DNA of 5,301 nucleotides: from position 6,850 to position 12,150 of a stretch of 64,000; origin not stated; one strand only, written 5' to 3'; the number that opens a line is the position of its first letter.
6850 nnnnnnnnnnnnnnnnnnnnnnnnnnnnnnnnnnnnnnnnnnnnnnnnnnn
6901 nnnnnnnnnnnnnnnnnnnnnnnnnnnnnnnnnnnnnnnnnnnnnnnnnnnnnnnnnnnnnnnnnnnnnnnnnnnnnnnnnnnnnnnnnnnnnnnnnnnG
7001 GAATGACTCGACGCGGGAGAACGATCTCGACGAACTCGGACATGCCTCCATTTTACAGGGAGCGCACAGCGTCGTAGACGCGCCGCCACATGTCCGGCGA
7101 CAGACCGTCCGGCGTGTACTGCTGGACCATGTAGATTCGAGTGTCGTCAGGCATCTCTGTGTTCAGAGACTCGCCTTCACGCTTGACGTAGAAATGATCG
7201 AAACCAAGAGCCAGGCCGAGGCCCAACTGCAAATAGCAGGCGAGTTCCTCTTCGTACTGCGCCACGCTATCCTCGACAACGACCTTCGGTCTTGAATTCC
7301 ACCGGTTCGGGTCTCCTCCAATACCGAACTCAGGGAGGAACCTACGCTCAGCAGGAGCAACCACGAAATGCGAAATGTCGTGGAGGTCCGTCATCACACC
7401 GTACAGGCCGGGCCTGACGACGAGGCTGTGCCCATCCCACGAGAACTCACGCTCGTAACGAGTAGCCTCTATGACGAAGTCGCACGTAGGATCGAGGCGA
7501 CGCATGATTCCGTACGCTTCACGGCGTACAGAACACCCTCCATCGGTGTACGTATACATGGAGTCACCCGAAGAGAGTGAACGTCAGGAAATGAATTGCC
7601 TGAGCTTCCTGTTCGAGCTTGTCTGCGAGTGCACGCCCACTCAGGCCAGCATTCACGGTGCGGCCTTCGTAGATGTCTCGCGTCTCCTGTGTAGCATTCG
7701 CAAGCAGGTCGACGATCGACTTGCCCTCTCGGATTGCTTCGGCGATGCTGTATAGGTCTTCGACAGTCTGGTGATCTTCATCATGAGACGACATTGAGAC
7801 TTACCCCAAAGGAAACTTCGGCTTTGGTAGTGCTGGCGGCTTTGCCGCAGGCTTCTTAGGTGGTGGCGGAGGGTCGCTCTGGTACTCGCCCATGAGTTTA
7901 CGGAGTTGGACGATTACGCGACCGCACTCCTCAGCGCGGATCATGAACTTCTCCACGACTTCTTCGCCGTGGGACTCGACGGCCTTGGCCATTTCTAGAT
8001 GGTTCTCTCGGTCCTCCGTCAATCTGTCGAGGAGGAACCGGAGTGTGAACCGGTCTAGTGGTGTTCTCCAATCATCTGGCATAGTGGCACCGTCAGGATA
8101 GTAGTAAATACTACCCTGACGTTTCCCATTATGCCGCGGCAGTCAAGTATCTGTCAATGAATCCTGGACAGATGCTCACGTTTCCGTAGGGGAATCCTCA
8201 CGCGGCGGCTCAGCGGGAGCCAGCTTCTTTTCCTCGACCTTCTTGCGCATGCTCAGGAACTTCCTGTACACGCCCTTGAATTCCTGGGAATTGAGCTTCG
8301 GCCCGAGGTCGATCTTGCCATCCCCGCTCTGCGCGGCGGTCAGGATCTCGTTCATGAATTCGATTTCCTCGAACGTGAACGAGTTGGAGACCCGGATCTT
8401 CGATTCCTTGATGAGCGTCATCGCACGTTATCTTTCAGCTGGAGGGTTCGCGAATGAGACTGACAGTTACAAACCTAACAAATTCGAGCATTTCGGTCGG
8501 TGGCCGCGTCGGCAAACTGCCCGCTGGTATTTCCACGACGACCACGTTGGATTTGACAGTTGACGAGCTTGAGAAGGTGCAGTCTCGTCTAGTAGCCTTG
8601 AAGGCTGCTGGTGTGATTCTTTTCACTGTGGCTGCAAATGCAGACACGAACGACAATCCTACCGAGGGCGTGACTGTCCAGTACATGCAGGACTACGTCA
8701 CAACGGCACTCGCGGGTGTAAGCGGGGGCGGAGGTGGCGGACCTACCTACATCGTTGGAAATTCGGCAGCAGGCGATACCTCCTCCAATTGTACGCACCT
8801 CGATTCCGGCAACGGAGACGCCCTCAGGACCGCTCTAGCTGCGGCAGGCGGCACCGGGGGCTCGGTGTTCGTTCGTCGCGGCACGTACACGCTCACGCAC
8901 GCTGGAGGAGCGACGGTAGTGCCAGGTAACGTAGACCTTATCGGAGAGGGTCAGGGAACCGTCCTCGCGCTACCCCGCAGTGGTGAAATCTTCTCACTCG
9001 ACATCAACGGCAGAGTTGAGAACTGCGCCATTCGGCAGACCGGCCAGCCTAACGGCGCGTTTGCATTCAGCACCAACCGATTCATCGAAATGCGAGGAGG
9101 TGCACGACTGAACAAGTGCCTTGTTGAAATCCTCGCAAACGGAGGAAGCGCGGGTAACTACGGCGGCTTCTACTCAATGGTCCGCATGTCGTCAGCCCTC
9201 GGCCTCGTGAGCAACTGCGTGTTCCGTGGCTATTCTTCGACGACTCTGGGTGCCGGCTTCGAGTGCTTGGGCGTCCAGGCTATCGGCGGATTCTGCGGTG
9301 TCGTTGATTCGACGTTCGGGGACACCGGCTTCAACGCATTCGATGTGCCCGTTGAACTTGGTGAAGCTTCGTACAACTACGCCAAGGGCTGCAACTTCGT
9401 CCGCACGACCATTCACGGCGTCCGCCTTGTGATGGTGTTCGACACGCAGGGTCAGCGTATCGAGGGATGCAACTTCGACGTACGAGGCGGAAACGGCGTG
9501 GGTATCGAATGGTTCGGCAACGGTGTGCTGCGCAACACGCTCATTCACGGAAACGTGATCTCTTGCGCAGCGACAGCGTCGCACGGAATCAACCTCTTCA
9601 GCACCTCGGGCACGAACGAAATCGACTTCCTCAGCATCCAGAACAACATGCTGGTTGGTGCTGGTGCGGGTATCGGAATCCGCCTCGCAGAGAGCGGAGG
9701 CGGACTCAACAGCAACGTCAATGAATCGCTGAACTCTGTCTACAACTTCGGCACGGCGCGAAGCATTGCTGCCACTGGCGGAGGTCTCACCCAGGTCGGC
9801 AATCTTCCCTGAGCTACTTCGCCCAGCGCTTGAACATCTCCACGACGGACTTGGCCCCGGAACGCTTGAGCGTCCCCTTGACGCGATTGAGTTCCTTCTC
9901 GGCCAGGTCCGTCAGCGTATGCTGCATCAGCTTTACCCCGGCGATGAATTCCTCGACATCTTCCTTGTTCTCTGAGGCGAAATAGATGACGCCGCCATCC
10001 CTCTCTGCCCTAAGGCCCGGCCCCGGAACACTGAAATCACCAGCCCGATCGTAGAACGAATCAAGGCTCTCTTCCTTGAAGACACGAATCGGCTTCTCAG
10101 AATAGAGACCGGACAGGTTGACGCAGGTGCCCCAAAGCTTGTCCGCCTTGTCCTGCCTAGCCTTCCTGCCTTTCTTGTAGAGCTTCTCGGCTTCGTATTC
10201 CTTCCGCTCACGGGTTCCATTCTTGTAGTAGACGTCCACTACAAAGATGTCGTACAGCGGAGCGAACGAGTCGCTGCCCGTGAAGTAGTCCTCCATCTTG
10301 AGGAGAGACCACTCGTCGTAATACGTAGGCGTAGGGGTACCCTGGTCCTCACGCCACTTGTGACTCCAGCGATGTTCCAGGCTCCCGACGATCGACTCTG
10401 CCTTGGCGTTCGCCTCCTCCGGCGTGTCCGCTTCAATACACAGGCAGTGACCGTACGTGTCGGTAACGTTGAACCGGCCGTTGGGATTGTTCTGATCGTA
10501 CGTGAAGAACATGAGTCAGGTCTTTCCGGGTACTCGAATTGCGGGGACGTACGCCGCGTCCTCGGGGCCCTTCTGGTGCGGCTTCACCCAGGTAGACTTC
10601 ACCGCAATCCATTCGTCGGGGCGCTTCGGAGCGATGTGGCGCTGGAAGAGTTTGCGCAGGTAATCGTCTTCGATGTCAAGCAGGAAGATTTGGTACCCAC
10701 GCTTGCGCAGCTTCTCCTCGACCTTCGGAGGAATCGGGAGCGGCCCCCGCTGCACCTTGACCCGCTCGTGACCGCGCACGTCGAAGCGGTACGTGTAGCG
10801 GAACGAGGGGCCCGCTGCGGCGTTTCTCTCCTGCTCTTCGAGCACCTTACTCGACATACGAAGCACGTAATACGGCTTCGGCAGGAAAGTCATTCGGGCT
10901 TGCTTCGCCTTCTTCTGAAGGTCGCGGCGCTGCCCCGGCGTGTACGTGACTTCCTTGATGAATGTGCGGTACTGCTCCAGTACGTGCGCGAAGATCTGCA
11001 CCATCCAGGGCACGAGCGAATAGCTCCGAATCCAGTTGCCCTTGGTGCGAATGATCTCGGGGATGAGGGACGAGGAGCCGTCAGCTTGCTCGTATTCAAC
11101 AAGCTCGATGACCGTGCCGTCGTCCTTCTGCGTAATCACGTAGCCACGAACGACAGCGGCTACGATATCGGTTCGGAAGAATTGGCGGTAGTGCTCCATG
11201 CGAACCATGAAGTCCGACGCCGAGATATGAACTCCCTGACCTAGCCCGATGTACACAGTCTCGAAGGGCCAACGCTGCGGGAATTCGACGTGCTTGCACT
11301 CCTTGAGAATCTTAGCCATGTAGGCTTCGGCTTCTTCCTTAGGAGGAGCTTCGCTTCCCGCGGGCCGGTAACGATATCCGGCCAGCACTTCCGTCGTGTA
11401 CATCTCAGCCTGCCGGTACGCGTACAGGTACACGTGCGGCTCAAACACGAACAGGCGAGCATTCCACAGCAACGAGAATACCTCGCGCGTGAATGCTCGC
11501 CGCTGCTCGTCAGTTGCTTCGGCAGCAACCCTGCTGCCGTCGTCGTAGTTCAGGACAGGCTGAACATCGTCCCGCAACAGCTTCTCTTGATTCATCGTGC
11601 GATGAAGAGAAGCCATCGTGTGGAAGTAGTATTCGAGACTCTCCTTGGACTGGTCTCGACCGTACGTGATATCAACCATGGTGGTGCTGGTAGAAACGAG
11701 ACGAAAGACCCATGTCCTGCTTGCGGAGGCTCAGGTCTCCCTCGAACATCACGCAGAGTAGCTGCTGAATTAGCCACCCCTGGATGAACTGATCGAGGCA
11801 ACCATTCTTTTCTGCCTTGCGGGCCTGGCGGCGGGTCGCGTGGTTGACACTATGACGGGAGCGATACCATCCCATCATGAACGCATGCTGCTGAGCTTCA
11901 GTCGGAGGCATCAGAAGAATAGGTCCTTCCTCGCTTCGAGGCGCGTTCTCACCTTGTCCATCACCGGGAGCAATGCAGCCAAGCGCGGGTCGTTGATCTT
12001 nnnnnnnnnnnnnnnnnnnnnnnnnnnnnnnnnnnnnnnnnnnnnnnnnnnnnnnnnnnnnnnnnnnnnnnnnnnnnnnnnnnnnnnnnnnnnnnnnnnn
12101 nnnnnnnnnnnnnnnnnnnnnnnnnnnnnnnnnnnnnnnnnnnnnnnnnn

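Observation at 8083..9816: Lone plus-strand gene for a Gly-rich beta-helix protein in an otherwise strictly minus-strand block, ending 1 nt from a convergent gene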

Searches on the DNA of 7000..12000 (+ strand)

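Call 7: search_dna_similar(query=window:7000-12000:+, collection=phages, mode=distant)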
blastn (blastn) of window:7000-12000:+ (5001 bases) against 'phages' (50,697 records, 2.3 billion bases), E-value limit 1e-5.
No match.

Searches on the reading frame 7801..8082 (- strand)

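Call 5: search_protein_families(library=pfam, proteins=[window:7801-8082:-], max_evalue=1)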
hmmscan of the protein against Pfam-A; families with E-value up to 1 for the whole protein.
window:7801-8082:- (93 aa): 2 families
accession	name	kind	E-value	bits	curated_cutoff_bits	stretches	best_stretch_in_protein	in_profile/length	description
PF17619.7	SCVP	-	0.093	13.9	26.2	1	17-65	26-77/96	Secreted clade V proteins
PF20964.2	DnaX_C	-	0.13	12.6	26.2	1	22-84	52-111/113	DNA polymerase III subunit tau, C-terminal domain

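Call 6: search_protein_families(library=phrogs, proteins=[window:7801-8082:-], max_evalue=1)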
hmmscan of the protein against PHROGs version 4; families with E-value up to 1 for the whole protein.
window:7801-8082:- (93 aa): 1 family
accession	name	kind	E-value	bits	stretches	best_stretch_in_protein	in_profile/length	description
phrog_27368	-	other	0.13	13.3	1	3-67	29-90/102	ATP-dependent protease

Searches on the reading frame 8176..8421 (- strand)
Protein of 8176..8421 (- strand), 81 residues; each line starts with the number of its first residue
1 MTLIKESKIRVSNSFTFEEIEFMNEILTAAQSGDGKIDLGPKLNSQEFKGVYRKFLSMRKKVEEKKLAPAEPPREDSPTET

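Call 5: search_protein_families(library=pfam, proteins=[window:8176-8421:-], max_evalue=1)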
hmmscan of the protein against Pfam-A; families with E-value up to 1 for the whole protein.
window:8176-8421:- (81 aa): 0 families

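Call 6: search_protein_families(library=phrogs, proteins=[window:8176-8421:-], max_evalue=1)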
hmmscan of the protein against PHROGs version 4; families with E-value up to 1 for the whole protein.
window:8176-8421:- (81 aa): 2 families
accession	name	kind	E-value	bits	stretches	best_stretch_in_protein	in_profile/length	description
phrog_37459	-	unknown function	0.069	14.3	1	12-28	25-41/45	-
phrog_8495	-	unknown function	0.12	13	1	6-46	95-135/149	-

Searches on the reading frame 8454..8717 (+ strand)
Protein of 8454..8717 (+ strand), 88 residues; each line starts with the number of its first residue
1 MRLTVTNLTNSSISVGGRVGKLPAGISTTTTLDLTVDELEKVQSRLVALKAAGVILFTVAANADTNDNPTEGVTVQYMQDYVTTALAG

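Call 41: find_homologous_proteins(query=A5, max_evalue=0.001)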
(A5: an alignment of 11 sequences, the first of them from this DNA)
Query A5 (11 sequences) (88 aa, profile of the alignment): 2 proteins with E <= 0.001 among 1070 candidates.
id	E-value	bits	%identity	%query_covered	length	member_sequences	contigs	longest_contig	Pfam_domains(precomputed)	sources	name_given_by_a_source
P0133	2.1e-26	109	41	91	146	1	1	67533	-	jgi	jgi:hypothetical protein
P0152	1.4e-10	59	40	66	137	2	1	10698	-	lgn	-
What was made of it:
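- Tried and rejected: It returned only two proteins (call 41).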

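Call 43: find_encoding_contigs(protein=P0152, flank=10000, max_places=3)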
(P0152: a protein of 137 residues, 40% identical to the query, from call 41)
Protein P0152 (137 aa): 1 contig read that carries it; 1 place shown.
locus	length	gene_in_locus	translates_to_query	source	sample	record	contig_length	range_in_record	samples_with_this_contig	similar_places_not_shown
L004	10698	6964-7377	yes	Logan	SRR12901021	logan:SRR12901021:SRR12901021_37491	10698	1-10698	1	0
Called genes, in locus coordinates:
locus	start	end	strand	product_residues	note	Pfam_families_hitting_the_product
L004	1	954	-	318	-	?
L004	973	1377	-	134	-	-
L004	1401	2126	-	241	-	-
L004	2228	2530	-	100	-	-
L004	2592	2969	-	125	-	-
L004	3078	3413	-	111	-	-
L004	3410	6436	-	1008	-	PF03167:UDG, PF01612:DNA_pol_A_exo1, PF00476:DNA_pol_A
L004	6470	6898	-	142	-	-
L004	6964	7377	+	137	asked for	-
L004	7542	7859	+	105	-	-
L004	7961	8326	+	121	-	-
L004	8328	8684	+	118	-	-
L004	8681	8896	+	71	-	-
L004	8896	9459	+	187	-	-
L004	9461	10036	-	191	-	PF06042:NTP_transf_6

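Call 44: search_protein_families(library=phrogs, proteins=[L004:6964-7377:+, L004:7542-7859:+, L004:7961-8326:+, L004:8328-8684:+, L004:8896-9459:+], max_evalue=0.01)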
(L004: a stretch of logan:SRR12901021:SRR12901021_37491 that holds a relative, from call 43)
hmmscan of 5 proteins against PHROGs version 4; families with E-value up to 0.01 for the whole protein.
L004:6964-7377:+ (137 aa): 0 families

L004:7542-7859:+ (105 aa): 0 families

L004:7961-8326:+ (121 aa): 0 families

L004:8328-8684:+ (118 aa): 1 family
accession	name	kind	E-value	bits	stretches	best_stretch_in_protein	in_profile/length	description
phrog_2521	-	unknown function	0.0068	17.6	0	54-91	24-61/88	-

L004:8896-9459:+ (187 aa): 0 families

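Call 45: search_protein_families(library=pfam, proteins=[L004:6964-7377:+, L004:7542-7859:+, L004:7961-8326:+, L004:8328-8684:+, L004:8896-9459:+], max_evalue=0.01)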
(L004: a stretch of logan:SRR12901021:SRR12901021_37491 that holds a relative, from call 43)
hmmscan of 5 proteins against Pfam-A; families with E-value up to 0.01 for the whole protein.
L004:6964-7377:+ (137 aa): 0 families

L004:7542-7859:+ (105 aa): 0 families

L004:7961-8326:+ (121 aa): 0 families

L004:8328-8684:+ (118 aa): 0 families

L004:8896-9459:+ (187 aa): 0 families

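Call 62: search_solved_structures(query=A5, max_evalue=10, show_alignments=3)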
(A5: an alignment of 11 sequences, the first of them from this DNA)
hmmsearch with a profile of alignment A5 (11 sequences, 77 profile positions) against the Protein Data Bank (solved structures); distinct sequences matched with E-value up to 10: 4.
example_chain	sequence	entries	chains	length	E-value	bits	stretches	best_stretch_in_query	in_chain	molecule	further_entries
2k9m_A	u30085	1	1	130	1.2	12.3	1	29-54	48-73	RNA polymerase sigma factor RpoN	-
6g39_A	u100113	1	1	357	1.9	11.8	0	36-61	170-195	Serine/threonine-protein kinase haspin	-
2vuw_A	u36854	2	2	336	1.9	11.7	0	36-61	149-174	SERINE/THREONINE-PROTEIN KINASE HASPIN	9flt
24uh_A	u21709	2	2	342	2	11.7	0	36-61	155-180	Serine/threonine-protein kinase haspin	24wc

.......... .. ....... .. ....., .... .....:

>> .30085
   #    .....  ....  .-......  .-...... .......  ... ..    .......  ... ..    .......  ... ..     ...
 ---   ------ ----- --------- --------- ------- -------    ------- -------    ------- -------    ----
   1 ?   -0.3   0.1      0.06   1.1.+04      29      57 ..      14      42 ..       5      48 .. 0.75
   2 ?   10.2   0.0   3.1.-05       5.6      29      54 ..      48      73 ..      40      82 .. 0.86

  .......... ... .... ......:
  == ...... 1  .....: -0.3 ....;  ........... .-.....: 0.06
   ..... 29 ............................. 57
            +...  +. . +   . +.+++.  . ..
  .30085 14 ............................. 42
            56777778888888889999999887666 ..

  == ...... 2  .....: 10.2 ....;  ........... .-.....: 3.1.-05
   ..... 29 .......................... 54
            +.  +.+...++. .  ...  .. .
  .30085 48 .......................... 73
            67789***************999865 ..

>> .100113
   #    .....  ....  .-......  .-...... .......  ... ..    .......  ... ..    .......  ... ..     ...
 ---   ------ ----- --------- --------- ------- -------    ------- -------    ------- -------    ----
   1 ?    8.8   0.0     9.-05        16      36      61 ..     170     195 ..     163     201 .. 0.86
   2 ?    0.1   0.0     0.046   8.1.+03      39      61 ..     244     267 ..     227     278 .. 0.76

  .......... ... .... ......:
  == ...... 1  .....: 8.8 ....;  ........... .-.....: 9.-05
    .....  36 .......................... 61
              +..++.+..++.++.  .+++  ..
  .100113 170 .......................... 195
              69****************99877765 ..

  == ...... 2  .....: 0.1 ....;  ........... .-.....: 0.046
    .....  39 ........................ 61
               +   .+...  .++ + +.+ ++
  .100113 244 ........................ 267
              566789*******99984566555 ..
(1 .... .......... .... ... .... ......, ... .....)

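Call 73: find_related_loci(query=A8, collection=viral_contigs, flank=8000)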
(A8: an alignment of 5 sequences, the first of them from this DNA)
Query A8 (88 aa) in viral_contigs; peptide patterns used: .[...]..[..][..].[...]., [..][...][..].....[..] (x = any residue, [..] = any of these).
16 stretches matched a pattern; 2 encode a relative of the query (tblastn E <= 1e-3); 2 distinct loci.
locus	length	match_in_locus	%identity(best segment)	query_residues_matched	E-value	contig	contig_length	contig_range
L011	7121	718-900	34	1-64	2e-6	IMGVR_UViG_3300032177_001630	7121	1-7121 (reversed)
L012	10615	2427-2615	35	1-68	7e-6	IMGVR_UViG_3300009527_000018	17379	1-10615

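Call 76: search_protein_families(library=phrogs, proteins=[L012:25-2415:+, L012:2427-2798:+, L012:2821-3363:+, L012:3370-4077:+, L012:4400-5023:+, L012:5016-5813:+, L012:5969-10606:+, L011:718-1089:+, L011:1146-1658:+, L011:2432-4693:+], max_evalue=0.001)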
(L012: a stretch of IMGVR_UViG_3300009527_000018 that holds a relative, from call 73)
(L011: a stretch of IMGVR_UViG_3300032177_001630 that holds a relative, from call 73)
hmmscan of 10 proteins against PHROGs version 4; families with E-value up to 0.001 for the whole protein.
L012:25-2415:+ (796 aa): 5 families
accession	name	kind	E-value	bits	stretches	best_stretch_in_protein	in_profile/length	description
phrog_17610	-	tail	1.7e-46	159.6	1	556-794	873-1108/1135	tail sheath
phrog_23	-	tail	2.2e-43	149.7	1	559-790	230-460/496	tail sheath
phrog_15814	-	unknown function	4.8e-28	98.6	1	515-796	442-728/738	-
phrog_10581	-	tail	3.8e-17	62.9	1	586-788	700-905/915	tail sheath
phrog_6128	-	unknown function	1.7e-05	23.7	1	389-460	393-462/1200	-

L012:2427-2798:+ (123 aa): 0 families

L012:2821-3363:+ (180 aa): 1 family
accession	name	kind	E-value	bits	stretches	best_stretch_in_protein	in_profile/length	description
phrog_4542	-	tail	1.1e-10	42.2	1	32-175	47-180/214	tail tube protein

L012:3370-4077:+ (235 aa): 0 families

L012:4400-5023:+ (207 aa): 2 families
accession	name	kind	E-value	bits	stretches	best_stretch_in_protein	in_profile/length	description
phrog_2214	-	DNA, RNA and nucleotide metabolism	1.3e-05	25.5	1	24-79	177-233/429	HNH endonuclease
phrog_7370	-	DNA, RNA and nucleotide metabolism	8.2e-05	23.7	1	33-90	34-91/115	HNH endonuclease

L012:5016-5813:+ (265 aa): 1 family
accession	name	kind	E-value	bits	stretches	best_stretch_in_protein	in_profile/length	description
phrog_150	-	tail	9.2e-15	55.8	1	34-246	22-229/282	baseplate hub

L012:5969-10606:+ (1545 aa): 5 families
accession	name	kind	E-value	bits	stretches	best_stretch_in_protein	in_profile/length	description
phrog_1272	-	tail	2.4e-13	49.7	1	930-1447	550-974/1606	tail length tape measure protein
phrog_4200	-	tail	7e-13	49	2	620-1124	201-588/732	tail length tape measure protein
phrog_58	-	tail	3.5e-12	46.5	1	835-1229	650-944/1544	tail length tape measure protein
phrog_5493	-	tail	6e-07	29.1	2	924-1283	576-923/1102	tail length tape measure protein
phrog_17020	-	unknown function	8.5e-06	26.2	1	1011-1238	12-198/353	-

L011:718-1089:+ (123 aa): 0 families

L011:1146-1658:+ (170 aa): 1 family
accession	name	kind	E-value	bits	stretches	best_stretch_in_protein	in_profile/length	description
phrog_4542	-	tail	1.1e-10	42.3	1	9-167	25-181/214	tail tube protein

L011:2432-4693:+ (753 aa): 3 families
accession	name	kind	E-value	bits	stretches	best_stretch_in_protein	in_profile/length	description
phrog_367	-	DNA, RNA and nucleotide metabolism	2.1e-102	344.5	2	112-422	33-396/701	ribonucleotide reductase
phrog_487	-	moron, auxiliary metabolic gene and host takeover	2e-06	27.3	1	11-104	4-102/718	NrdD-like anaerobic ribonucleotide reductase large subunit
phrog_84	-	DNA, RNA and nucleotide metabolism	8.2e-06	25.1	0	341-507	407-567/975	ribonucleoside-diphosphate reductase large subunit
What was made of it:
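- Other N-module genes lie between sheath and tube genes (call 76).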

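Call 102: find_related_loci(query=A8, collection=metagenome_contigs, flank=10000)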
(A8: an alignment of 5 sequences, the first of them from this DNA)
Query A8 (88 aa) in metagenome_contigs; peptide patterns used: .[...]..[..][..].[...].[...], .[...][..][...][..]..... (x = any residue, [..] = any of these).
168 stretches matched a pattern, but none encodes a relative of the query by tblastn (E <= 1e-3).

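Call 113: find_related_loci(query=A8, collection=genome_contigs, flank=8000)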
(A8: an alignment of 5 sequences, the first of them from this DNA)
Query A8 (88 aa) in genome_contigs; peptide patterns used: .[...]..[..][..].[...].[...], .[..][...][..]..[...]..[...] (x = any residue, [..] = any of these).
96 stretches matched a pattern, but none encodes a relative of the query by tblastn (E <= 1e-3).
